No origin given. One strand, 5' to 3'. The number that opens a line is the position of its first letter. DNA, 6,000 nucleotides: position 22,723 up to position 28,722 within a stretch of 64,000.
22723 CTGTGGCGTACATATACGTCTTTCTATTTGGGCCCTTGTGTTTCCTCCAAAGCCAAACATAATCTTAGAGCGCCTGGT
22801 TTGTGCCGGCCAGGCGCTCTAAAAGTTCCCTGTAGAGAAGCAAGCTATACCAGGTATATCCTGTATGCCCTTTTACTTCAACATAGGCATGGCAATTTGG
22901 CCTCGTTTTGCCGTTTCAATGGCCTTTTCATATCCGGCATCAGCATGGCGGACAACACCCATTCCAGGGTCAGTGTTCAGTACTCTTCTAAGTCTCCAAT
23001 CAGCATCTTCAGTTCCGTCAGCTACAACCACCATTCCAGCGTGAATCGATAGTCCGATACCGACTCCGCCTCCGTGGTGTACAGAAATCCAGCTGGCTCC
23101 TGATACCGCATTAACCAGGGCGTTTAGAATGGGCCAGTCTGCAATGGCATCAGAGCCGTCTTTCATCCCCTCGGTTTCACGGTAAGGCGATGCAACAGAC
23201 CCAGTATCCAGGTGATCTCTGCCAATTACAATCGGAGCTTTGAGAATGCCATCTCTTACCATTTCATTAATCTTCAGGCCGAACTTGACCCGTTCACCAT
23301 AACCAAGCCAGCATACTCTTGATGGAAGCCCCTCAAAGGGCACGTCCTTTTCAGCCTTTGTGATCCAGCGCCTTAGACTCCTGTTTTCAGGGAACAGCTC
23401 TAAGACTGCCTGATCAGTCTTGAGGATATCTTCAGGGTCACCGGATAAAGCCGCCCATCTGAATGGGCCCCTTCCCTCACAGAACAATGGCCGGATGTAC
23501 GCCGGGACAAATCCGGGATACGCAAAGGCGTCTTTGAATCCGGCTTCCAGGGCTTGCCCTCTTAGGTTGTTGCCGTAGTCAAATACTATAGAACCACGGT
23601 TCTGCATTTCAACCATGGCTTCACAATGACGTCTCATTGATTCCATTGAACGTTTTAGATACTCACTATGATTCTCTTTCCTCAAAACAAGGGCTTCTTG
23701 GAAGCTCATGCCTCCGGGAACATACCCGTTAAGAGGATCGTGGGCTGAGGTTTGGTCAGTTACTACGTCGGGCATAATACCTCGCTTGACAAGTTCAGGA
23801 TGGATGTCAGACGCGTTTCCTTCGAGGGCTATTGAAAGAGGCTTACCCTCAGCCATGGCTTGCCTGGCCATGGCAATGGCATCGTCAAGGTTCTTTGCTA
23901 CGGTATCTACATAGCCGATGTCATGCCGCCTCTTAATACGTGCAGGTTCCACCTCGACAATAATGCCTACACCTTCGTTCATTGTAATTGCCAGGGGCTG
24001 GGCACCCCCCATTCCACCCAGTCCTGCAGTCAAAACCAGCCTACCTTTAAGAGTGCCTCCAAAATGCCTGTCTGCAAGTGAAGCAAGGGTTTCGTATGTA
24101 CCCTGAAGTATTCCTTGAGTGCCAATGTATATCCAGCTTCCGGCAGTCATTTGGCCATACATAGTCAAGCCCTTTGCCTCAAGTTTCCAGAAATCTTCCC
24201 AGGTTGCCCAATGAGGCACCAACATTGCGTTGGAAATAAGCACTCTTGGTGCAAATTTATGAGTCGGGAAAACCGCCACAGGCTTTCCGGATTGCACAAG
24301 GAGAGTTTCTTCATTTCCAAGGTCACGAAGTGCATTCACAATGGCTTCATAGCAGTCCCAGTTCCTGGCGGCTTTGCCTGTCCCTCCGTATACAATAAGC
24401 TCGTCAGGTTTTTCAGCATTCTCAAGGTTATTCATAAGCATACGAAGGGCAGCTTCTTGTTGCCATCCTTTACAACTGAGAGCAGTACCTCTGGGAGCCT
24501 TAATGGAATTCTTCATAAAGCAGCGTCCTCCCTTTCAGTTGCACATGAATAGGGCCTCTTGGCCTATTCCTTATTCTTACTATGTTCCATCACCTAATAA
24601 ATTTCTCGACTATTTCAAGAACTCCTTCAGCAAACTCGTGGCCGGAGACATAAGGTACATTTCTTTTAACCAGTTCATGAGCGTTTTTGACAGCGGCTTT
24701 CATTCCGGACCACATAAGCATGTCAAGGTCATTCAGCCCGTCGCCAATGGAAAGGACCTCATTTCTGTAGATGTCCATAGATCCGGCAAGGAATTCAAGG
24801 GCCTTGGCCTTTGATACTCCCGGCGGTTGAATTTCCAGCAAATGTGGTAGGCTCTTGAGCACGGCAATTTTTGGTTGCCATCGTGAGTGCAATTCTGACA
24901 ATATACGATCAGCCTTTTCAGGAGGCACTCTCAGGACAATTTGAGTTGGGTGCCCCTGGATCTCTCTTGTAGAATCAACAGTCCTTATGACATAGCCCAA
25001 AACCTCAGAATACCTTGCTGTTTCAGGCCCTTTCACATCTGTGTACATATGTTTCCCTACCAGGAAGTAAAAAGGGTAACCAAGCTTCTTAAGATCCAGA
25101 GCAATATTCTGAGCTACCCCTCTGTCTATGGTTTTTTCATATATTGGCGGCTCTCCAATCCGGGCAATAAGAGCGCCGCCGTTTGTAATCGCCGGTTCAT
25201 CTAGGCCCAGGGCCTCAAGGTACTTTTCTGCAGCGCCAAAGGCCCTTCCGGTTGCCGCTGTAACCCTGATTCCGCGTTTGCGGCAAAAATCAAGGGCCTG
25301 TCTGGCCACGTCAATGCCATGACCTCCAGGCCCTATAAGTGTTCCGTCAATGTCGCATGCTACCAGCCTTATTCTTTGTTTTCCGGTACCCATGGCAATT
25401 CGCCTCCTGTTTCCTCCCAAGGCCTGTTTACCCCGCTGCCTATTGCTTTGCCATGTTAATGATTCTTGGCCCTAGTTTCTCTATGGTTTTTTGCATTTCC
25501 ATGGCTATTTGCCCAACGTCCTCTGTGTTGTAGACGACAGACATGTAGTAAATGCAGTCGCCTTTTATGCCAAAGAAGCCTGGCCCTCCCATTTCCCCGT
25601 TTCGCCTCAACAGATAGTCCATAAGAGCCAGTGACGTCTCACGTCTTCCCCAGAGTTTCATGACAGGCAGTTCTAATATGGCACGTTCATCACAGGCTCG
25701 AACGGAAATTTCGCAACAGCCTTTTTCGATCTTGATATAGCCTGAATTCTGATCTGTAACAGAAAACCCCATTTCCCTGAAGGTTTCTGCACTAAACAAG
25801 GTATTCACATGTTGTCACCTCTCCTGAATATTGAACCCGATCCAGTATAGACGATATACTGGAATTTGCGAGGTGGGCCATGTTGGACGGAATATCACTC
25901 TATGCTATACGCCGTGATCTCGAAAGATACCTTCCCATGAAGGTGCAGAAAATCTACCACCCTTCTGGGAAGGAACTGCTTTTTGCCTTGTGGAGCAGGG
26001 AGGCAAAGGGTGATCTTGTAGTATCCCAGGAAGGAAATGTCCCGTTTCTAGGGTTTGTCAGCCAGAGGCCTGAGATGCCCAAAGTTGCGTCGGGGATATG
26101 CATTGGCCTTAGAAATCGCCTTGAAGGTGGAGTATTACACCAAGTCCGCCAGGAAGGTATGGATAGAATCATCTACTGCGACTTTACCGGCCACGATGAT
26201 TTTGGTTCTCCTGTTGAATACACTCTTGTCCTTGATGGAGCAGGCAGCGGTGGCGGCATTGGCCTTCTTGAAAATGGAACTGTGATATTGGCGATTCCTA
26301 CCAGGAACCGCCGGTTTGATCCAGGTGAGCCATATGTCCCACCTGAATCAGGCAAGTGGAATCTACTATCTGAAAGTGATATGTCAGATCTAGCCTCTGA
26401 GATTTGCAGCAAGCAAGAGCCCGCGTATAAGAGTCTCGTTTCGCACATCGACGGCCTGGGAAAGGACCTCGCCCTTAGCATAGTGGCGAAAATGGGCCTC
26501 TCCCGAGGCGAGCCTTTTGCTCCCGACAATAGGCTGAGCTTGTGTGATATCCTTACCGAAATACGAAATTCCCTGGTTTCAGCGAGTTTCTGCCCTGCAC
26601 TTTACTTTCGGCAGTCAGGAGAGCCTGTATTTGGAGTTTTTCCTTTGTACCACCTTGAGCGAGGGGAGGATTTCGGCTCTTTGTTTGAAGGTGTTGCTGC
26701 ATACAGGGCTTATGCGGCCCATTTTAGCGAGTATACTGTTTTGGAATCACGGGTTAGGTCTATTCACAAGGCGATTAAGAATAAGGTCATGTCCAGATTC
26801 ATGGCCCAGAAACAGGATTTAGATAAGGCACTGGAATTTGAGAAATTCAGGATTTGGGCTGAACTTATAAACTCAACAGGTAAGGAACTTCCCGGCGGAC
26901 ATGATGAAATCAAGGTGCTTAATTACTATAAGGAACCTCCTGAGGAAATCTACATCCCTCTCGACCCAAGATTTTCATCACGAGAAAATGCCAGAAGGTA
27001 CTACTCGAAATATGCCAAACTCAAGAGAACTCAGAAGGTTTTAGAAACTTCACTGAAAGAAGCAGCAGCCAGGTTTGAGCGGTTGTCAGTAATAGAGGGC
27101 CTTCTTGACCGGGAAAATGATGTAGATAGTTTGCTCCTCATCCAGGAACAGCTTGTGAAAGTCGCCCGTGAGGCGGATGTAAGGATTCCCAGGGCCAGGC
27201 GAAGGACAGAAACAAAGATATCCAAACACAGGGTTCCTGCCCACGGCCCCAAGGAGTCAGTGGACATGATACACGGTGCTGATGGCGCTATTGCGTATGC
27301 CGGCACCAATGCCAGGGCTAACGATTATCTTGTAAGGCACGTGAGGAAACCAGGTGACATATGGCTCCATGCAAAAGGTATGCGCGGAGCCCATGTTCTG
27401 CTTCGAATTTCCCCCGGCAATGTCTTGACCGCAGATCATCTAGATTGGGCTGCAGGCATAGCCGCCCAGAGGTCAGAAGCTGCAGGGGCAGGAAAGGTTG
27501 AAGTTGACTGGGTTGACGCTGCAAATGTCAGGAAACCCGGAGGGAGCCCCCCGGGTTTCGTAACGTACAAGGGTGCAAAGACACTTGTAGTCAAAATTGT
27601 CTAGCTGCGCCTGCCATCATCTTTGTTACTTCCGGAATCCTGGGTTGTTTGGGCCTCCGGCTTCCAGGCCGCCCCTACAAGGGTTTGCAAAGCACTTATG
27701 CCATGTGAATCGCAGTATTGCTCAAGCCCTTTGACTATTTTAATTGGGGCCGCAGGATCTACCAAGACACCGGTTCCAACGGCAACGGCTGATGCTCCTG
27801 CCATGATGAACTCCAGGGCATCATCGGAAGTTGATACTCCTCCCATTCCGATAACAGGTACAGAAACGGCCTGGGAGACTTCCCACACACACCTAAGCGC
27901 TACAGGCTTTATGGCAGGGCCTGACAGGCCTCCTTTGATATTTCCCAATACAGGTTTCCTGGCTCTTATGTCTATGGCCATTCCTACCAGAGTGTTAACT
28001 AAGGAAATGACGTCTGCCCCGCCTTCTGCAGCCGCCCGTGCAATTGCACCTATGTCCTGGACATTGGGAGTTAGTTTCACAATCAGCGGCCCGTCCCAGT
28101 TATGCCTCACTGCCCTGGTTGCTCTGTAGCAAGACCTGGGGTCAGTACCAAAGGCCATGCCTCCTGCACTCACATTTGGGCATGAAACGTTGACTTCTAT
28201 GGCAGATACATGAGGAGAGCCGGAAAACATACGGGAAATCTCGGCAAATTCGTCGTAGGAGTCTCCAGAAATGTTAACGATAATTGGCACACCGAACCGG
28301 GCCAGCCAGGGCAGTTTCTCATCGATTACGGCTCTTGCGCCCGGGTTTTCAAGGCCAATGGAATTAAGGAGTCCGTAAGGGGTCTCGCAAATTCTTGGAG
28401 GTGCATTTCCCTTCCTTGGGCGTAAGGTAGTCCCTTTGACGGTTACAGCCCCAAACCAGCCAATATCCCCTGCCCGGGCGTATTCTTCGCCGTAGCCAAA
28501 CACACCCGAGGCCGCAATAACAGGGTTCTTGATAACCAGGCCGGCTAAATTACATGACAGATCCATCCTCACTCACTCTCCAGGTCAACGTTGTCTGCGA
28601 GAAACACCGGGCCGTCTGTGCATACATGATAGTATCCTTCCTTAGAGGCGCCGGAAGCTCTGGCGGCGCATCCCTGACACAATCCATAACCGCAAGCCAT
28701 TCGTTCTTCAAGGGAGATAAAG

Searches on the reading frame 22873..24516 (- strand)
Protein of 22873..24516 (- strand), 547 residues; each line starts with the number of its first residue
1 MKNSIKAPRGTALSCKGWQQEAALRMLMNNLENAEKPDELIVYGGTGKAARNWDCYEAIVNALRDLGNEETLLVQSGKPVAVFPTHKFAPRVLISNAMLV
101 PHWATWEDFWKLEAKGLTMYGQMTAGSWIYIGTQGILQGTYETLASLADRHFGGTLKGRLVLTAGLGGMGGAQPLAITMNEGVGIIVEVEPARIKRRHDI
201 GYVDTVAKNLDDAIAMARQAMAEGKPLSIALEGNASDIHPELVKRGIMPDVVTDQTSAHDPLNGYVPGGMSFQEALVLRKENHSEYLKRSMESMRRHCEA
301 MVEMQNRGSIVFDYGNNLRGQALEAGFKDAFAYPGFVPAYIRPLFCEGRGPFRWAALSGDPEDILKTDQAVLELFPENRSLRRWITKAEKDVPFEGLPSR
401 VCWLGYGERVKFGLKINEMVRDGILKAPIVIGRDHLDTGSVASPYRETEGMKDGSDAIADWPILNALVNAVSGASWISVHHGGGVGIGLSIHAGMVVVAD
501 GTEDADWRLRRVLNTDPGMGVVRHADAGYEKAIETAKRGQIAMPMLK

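Call 29: search_protein_families(library=pfam, proteins=[window:22873-24516:-], max_evalue=0.00001)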
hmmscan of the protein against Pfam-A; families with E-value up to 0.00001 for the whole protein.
window:22873-24516:- (547 aa): 3 families
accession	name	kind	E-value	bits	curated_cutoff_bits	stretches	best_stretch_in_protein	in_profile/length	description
PF17392.7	Urocanase_C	-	1.6e-94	315.3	23.6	1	343-537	1-195/196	Urocanase C-terminal domain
PF01175.24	Urocanase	-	1.2e-91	306.4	23.2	1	132-340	1-209/209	Urocanase Rossmann-like domain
PF17391.7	Urocanase_N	-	5.2e-58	194.8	23.2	1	5-129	1-127/127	Urocanase N-terminal domain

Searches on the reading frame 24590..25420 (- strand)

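Call 51: search_protein_families(library=pfam, proteins=[window:24590-25420:-], max_evalue=0.0001)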
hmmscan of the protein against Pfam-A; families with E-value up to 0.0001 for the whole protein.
window:24590-25420:- (276 aa): 3 families
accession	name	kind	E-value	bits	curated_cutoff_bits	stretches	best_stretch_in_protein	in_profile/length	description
PF08282.18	Hydrolase_3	-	2.8e-47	162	20.9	1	20-269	1-253/255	haloacid dehalogenase-like hydrolase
PF05116.19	S6PP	-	3.6e-10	40.3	20.3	1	174-272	137-243/247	Sucrose-6F-phosphate phosphohydrolase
PF00702.32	Hydrolase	-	1.3e-06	29.4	26.4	1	17-235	1-187/191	haloacid dehalogenase-like hydrolase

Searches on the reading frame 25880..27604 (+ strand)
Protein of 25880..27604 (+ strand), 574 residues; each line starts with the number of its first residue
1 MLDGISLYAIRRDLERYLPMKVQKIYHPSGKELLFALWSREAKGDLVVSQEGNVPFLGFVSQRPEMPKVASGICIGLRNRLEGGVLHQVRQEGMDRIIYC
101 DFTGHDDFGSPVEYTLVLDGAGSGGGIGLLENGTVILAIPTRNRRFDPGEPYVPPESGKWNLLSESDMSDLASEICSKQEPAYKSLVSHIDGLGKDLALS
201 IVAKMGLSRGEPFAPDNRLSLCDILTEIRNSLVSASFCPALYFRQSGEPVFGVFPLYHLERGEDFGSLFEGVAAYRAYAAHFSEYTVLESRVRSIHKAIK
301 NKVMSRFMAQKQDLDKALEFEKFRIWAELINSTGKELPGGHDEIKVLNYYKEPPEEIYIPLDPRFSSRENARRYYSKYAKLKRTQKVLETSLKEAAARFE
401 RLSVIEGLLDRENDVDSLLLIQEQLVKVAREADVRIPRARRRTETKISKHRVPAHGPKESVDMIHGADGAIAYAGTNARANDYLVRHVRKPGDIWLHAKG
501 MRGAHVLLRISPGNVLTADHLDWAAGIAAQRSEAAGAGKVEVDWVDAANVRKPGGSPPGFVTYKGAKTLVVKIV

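Call 29: search_protein_families(library=pfam, proteins=[window:25880-27604:+], max_evalue=0.00001)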
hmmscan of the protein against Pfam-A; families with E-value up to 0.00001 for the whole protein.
window:25880-27604:+ (574 aa): 2 families
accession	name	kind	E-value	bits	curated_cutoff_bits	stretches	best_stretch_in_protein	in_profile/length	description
PF05833.16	NFACT_N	-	1.4e-66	225.6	31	1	3-427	1-439/456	NFACT N-terminal and middle domains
PF05670.18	NFACT-R_1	-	1.5e-11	45.2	29.8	1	467-559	8-106/112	NFACT protein RNA binding domain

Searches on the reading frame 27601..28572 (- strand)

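Call 51: search_protein_families(library=pfam, proteins=[window:27601-28572:-], max_evalue=0.0001)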
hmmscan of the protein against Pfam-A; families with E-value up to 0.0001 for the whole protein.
window:27601-28572:- (323 aa): 3 families
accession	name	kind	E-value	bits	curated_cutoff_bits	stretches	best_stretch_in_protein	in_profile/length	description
PF01180.27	DHO_dh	-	3.7e-80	269.7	27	1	5-285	2-289/291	Dihydroorotate dehydrogenase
PF01207.24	Dus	-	4.3e-06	26.5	20.4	0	225-274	172-222/311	Dihydrouridine synthase (Dus)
PF03060.21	NMO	-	5.1e-06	26.5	28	1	210-271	164-227/331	Nitronate monooxygenase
